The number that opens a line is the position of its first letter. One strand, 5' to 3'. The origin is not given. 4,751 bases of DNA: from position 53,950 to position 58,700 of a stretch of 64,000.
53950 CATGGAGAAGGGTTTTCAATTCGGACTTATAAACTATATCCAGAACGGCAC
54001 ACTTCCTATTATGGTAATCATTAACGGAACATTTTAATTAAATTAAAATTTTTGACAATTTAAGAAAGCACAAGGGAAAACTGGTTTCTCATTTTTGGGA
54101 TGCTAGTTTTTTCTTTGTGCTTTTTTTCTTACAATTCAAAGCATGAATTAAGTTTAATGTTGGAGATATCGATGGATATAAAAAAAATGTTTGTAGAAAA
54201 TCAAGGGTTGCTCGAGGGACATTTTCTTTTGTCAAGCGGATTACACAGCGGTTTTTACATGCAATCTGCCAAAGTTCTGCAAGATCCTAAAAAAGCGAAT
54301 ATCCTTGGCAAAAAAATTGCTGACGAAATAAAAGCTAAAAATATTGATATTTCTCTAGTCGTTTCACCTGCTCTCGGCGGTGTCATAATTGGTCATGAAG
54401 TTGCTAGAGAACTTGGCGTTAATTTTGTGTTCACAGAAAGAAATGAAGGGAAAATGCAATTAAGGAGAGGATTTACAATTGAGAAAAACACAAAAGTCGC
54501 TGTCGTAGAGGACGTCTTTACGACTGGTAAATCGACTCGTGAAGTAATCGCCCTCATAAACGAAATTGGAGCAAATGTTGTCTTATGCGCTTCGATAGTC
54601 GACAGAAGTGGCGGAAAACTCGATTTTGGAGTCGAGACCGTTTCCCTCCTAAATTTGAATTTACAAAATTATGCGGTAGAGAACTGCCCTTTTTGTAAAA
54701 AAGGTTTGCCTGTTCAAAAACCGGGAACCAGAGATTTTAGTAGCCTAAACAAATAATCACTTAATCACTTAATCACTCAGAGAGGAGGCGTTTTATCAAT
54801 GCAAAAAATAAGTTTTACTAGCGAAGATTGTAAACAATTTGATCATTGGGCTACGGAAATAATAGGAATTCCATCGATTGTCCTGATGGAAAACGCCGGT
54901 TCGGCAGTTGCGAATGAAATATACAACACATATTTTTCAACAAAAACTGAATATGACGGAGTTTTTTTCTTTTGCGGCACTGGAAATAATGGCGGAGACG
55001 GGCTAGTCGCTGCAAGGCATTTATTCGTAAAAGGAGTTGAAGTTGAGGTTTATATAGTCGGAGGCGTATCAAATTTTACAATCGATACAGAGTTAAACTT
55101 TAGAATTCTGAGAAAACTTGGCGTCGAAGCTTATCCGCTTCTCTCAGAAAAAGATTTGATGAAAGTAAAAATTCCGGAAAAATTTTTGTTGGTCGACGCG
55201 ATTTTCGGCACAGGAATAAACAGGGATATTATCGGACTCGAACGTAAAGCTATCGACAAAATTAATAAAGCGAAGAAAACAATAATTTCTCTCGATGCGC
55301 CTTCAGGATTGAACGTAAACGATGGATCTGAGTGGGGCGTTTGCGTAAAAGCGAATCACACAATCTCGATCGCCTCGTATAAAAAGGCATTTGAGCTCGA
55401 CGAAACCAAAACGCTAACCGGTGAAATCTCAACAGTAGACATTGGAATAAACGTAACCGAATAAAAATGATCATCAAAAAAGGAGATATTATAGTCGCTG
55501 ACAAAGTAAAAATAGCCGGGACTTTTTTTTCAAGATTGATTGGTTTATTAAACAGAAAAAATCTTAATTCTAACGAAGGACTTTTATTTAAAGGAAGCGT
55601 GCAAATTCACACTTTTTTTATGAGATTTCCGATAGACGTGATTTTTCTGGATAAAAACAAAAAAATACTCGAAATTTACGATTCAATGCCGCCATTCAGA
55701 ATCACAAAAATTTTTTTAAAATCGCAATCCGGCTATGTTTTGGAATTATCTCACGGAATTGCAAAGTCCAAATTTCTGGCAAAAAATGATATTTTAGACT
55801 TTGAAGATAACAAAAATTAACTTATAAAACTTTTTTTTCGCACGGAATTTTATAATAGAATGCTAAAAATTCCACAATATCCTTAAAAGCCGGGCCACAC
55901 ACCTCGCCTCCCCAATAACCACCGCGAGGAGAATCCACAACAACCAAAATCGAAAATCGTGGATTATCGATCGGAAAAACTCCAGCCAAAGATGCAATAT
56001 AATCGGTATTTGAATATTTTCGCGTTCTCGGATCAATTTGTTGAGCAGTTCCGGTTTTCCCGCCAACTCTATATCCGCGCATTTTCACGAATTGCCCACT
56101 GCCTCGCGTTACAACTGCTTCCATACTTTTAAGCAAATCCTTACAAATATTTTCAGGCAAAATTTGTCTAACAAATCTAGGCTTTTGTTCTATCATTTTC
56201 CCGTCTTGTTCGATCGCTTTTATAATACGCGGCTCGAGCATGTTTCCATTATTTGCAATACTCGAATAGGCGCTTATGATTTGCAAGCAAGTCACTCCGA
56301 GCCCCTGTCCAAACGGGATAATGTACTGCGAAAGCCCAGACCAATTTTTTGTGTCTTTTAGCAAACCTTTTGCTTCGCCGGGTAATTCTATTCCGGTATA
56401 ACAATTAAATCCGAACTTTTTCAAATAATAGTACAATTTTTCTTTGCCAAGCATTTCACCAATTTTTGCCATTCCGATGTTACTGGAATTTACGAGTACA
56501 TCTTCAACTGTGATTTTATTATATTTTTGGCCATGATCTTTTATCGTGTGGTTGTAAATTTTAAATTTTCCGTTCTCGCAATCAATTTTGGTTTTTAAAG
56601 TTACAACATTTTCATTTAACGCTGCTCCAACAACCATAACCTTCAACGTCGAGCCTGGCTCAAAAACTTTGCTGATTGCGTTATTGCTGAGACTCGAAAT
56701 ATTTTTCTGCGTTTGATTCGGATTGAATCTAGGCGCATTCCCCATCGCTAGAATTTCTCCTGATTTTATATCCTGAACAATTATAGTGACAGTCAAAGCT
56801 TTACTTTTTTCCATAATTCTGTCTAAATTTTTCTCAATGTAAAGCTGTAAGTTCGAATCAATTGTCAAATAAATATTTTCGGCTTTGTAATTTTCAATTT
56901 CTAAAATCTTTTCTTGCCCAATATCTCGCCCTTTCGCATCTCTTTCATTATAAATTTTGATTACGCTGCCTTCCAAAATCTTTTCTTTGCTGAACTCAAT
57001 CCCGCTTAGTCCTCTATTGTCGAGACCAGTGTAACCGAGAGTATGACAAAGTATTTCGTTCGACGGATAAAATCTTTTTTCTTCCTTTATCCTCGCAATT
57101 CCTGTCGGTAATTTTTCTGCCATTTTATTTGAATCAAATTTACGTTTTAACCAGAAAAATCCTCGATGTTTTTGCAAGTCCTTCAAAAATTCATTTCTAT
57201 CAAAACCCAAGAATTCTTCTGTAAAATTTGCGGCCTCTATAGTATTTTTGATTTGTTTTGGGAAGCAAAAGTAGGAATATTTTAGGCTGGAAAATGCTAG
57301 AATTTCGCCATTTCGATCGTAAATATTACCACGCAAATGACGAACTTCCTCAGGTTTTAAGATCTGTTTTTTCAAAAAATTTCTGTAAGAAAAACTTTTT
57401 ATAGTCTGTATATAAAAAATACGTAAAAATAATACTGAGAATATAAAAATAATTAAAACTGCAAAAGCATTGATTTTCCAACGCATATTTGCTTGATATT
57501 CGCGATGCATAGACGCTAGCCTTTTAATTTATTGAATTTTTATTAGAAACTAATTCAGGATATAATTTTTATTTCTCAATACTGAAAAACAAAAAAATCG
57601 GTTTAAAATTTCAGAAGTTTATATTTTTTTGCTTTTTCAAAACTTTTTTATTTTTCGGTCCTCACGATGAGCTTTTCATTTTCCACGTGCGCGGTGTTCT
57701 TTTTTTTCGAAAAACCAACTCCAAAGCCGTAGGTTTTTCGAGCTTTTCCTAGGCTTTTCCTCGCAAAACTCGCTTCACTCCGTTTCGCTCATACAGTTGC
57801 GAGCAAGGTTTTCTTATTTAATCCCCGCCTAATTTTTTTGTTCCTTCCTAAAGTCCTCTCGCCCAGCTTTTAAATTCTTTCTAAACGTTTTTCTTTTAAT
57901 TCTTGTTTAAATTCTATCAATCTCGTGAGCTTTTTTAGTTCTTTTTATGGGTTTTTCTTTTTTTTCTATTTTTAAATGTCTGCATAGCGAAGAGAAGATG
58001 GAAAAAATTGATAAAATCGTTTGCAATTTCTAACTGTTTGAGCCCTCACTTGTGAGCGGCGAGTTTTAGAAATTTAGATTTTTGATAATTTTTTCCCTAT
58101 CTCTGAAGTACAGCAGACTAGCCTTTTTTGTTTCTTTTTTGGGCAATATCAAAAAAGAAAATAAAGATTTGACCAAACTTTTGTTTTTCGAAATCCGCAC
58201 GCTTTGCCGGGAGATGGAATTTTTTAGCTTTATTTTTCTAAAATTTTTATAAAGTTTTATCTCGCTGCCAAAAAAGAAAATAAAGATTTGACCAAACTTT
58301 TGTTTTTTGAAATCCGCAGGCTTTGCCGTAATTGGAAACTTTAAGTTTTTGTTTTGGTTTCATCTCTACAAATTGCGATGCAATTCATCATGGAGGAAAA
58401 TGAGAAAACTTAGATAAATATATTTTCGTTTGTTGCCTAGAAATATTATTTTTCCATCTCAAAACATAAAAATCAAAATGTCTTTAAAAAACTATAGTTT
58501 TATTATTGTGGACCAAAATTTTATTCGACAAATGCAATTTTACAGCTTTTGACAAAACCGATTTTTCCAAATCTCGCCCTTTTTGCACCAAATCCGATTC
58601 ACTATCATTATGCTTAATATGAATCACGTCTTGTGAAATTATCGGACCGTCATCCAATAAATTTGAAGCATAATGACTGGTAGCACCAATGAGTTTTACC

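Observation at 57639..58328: Second mosaic locus forms the 5' flank of the class B PBP gene; both PBP genes in the window share this flank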

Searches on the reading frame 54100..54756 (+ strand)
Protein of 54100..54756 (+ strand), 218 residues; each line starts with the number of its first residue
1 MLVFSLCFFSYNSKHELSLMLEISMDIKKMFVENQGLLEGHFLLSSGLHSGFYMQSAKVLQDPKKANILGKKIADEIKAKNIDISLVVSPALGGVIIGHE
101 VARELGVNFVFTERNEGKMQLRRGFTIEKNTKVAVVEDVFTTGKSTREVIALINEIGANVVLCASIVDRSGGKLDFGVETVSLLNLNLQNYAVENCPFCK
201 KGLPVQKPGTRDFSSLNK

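Call 42: search_protein_families(library=pfam, max_evalue=0.00001, proteins=[window:54100-54756:+])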
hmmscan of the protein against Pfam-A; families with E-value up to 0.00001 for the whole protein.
window:54100-54756:+ (218 aa): 1 family
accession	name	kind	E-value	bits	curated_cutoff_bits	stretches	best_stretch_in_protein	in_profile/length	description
PF00156.33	Pribosyltran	-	4.2e-10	39.6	26.3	1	63-174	9-131/158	Phosphoribosyl transferase domain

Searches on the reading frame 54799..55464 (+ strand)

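Call 42: search_protein_families(library=pfam, max_evalue=0.00001, proteins=[window:54799-55464:+])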
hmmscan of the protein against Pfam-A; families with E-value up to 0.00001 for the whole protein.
window:54799-55464:+ (221 aa): 1 family
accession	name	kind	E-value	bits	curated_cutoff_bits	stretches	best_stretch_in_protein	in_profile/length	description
PF03853.21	YjeF_N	-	1.5e-40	139.3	24.9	1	28-196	3-168/169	YjeF-related protein N-terminus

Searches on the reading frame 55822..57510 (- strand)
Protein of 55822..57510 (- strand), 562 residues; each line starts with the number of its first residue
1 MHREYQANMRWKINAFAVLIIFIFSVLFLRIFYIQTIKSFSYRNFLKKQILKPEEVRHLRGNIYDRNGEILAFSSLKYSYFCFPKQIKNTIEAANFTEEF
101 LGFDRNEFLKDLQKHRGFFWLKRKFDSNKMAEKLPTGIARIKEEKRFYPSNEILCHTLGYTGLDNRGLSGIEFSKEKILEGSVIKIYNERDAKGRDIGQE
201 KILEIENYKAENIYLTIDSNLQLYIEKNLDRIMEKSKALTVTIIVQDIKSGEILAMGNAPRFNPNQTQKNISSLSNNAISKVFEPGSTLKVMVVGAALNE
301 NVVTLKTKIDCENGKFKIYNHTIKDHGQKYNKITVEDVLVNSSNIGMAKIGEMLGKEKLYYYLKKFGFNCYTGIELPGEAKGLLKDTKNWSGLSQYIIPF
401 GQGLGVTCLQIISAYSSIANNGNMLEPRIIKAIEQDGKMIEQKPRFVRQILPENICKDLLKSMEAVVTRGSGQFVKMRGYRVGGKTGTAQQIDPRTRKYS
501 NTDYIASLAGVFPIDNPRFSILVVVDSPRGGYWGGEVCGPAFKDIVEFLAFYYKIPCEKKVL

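Call 10: search_protein_families(library=pfam, proteins=[window:55822-57510:-])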
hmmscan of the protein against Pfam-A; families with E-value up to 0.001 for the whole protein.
window:55822-57510:- (562 aa): 2 families
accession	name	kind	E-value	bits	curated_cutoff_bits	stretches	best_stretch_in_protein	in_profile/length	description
PF00905.27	Transpeptidase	-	9.2e-78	261.9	22.1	1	242-547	2-299/299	Penicillin binding protein transpeptidase domain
PF03717.20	PBP_dimer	-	3.2e-11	44.4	24.4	1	60-199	6-178/180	Penicillin-binding Protein dimerisation domain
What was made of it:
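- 55822..57510 (-): Class B penicillin-binding protein (PBP2/FtsI type), 562 aa. Its ATG is at 57510. Pfam Transpeptidase 9e-78 and PBP_dimer 3e-11 (call 10).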

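Call 13: find_encoding_contigs(protein=window:55822-57510:-, flank=3000, max_places=6)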
Protein window:55822-57510:- (562 aa): no gene with exactly this product is on record in the collection.
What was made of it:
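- Tried and rejected: Fetching it through the exact PBP2 protein failed: not on record (call 13).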

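Call 19: find_homologous_proteins(query=window:55822-57510:-, max_evalue=1e-30)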
Query window:55822-57510:- (562 aa): 6415 proteins with E <= 1e-30 among 8000 candidates; the best 120 are listed.
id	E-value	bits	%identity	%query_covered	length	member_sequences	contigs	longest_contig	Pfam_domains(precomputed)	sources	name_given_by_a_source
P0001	0.0e+0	1274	100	100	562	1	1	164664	PF03717.21,PF00905.28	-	-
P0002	2.4e-224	764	59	98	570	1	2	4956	PF03717.21,PF00905.28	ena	-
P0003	1.0e-210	719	56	98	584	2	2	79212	PF03717.21,PF00905.28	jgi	jgi:cell division protein FtsI/penicillin-binding protein 2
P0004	1.4e-193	663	55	98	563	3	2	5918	PF03717.21,PF00905.28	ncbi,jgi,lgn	jgi:cell division protein FtsI (penicillin-binding protein 3)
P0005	4.2e-192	658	54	98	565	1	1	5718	PF03717.21,PF00905.28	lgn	-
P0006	4.4e-185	635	52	98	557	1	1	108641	PF03717.21,PF00905.28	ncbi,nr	ncbi:MAG: penicillin-binding protein 2 [bacterium]|nr:penicillin-binding protein 2 [bacterium]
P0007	1.3e-181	623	55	92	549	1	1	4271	PF03717.21,PF00905.28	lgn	-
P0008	5.7e-171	588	54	85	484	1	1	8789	PF03717.21,PF00905.28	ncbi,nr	ncbi:MAG: penicillin-binding protein 2, partial [Elusimicrobiota bacterium]|nr:penicillin-binding pr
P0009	5.9e-155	535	47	94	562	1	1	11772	PF03717.21,PF00905.28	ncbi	ncbi:peptidoglycan D,D-transpeptidase FtsI family protein [bacterium]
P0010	1.9e-154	534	44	98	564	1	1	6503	PF03717.21,PF00905.28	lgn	-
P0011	8.3e-151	522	44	98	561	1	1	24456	PF03717.21,PF00905.28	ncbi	ncbi:MAG: penicillin-binding protein 2 [Elusimicrobiota bacterium]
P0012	1.2e-146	508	46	95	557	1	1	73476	PF03717.21,PF00905.28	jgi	jgi:cell division protein FtsI (penicillin-binding protein 3)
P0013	1.7e-144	501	45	95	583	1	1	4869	PF03717.21,PF00905.28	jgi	jgi:cell division protein FtsI (penicillin-binding protein 3)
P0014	7.9e-128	446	41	97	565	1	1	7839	PF03717.21,PF00905.28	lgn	-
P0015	6.4e-124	433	41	96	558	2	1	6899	PF03717.21,PF00905.28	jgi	jgi:cell division protein FtsI (penicillin-binding protein 3)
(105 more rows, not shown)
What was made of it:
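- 55822..57510 (-): Homologues are named PBP2/FtsI in Elusimicrobiota MAGs, and the best non-self hit is 59% identical (call 19).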

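Call 21: find_encoding_contigs(protein=P0003, flank=6000, max_places=3)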
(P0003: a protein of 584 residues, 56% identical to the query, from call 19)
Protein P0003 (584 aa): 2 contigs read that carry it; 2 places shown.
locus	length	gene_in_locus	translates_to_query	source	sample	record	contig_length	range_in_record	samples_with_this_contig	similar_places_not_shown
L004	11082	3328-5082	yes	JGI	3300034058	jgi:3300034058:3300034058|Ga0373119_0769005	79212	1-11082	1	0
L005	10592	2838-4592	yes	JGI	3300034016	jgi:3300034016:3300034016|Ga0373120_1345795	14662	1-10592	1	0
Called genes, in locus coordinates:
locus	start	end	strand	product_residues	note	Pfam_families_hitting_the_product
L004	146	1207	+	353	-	PF17761:DUF1016_N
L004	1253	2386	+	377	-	PF00226:DnaJ, PF01556:DnaJ_C, PF15777:Anti-TRAP (faint), PF00684:DnaJ_CXXCXGXG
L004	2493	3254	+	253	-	PF20260:PUA_4, PF04452:Methyltrans_RNA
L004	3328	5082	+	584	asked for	PF03717:PBP_dimer, PF00905:Transpeptidase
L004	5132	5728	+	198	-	PF04390:LptE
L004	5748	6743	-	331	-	PF09430:EMC7_beta-sandw (faint), PF22902:NOMO1-like_9th (faint), PF13620:CarboxypepD_reg (weak), PF22904:NOMO1-like_2nd (weak), PF13620:CarboxypepD_reg, PF13715:CarbopepD_reg_2 (weak), PF17210:SdrD_B (weak)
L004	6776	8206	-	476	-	PF06977:SdiA-regulated (faint), PF08450:SGL (faint), PF01436:NHL, PF24684:Vgb_lyase (weak), PF01436:NHL, PF17170:DUF5128 (weak), PF01436:NHL, PF13620:CarboxypepD_reg, +8 more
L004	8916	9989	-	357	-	PF02543:Carbam_trans_N (faint), PF00814:TsaD, PF22521:HypF_C_2 (weak)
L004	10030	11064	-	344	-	PF00586:AIRS, PF02769:AIRS_C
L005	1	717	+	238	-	?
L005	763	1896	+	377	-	PF00226:DnaJ, PF01556:DnaJ_C, PF15777:Anti-TRAP (faint), PF00684:DnaJ_CXXCXGXG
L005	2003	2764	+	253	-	PF20260:PUA_4, PF04452:Methyltrans_RNA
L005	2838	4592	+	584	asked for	PF03717:PBP_dimer, PF00905:Transpeptidase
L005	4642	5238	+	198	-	PF04390:LptE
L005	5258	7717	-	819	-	PF01436:NHL, PF24684:Vgb_lyase (weak), PF01436:NHL, PF17170:DUF5128 (weak), PF01436:NHL, PF13620:CarboxypepD_reg (weak), PF22904:NOMO1-like_2nd (weak), PF13620:CarboxypepD_reg, +8 more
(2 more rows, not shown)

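Call 22: find_encoding_contigs(protein=P0006, flank=6000, max_places=3)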
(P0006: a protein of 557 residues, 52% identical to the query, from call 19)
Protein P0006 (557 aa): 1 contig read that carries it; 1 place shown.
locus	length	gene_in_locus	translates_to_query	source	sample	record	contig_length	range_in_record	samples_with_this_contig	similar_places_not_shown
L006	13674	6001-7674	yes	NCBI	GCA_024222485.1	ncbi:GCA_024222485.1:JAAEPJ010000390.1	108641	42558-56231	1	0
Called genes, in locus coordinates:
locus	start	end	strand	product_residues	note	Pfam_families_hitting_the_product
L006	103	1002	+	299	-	PF19293:CdaA_N, PF02457:DAC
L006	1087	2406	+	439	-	PF02878:PGM_PMM_I, PF02879:PGM_PMM_II, PF02880:PGM_PMM_III, PF00408:PGM_PMM_IV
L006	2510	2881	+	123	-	PF01597:GCV_H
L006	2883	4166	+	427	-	PF02347:GDC-P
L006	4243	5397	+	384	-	PF00579:tRNA-synt_1b, PF22421:SYY_C-terminal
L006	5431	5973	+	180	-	-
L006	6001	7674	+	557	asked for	PF03717:PBP_dimer, PF00905:Transpeptidase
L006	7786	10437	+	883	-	PF00133:tRNA-synt_1, PF01406:tRNA-synt_1e (faint), PF09334:tRNA-synt_1g, PF13603:tRNA-synt_1_2, PF09334:tRNA-synt_1g, PF08264:Anticodon_1, PF10458:Val_tRNA-synt_C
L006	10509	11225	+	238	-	PF01138:RNase_PH, PF03725:RNase_PH_C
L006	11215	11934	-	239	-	PF00005:ABC_tran, PF13304:AAA_21 (faint)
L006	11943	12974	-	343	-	PF00465:Fe-ADH, PF13685:Fe-ADH_2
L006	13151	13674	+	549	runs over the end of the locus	PF06068:TIP49 (weak), PF00004:AAA, PF17862:AAA_lid_3 (weak), PF01434:Peptidase_M41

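Call 24: find_encoding_contigs(protein=P0002, flank=6000, max_places=3)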
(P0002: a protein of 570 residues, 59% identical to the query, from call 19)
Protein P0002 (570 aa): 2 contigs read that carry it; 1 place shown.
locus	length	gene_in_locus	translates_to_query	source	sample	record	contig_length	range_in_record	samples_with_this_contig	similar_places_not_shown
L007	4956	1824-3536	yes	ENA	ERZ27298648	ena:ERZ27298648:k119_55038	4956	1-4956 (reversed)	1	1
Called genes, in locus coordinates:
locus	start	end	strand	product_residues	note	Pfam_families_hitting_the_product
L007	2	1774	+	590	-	?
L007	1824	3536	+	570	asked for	PF03717:PBP_dimer, PF00905:Transpeptidase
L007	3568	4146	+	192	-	PF04390:LptE (weak)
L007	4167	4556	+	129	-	PF00829:Ribosomal_L21p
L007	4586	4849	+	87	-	PF01016:Ribosomal_L27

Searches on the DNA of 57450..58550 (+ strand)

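Call 31: search_rna_families(source=window, start=57450, end=58550, threshold=evalue, max_evalue=1)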
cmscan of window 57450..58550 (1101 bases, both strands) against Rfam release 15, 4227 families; matches with E-value up to 1: 5.
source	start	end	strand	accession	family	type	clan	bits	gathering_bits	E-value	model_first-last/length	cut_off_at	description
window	58128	58163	+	RF03956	mir-737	Gene; miRNA;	-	22.8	60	0.72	1-63/63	no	mir-737 microRNA precursor family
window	57949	58018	+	RF00501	Rota_CRE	Cis-reg;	-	21.9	40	0.14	1-68/68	no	Rotavirus cis-acting replication element (CRE)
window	58105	58189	+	RF01859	Phe_leader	Cis-reg; leader;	-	21.9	55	0.63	1-125/125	no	Phenylalanine leader peptide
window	57944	58015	+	RF00884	MIR815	Gene; miRNA;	-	20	63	0.67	1-81/81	no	MIR815 microRNA precursor family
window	58395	58456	+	RF01295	SCARNA7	Gene; snRNA; snoRNA; scaRNA;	-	13.4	65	0.8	1-330/330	no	Small Cajal body-specific RNA 7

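Call 64: search_dna_similar(query=window:57600-58480:+, collection=plasmids, mode=distant, max_rows=8)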
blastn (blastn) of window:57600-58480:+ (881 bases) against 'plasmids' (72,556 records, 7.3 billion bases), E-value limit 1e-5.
No match.

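Call 65: search_dna_similar(query=window:57600-58480:+, collection=phages, mode=distant, max_rows=8)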
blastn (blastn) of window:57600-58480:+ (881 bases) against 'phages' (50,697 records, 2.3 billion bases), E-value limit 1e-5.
No match.
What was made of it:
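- Tried and rejected: Distant blastn of locus C found no match (calls 64, 65).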

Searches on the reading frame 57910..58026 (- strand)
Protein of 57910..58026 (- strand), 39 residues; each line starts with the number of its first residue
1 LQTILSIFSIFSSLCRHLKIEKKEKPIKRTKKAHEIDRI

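Call 63: search_protein_families(library=pfam, max_evalue=1, proteins=[window:57910-58026:-])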
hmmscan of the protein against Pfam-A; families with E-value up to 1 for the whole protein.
seq(39 aa): 0 families

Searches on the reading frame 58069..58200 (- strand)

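Call 63: search_protein_families(library=pfam, max_evalue=1, proteins=[window:58069-58200:-])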
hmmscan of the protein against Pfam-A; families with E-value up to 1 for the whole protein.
seq(44 aa): 1 family
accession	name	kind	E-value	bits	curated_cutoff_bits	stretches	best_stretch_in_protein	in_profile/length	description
PF21115.3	UBA_BRSK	-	0.1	13.3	27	1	27-42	9-24/43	BRSK1/2 UBA domain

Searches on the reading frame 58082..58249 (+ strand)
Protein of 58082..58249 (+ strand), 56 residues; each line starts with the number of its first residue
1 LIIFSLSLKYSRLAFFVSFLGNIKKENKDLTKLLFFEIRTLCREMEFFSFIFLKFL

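Call 33: find_homologous_proteins(query=window:58082-58249:+, max_evalue=0.1)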
Query seq(56 aa): no candidate shares three 5-residue words with the query. No homologue found.
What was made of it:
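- Tried and rejected: The 56-aa repeat ORF found no homologue (call 33).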

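Call 63: search_protein_families(library=pfam, max_evalue=1, proteins=[window:58082-58249:+])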
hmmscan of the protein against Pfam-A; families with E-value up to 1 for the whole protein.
seq(56 aa): 0 families
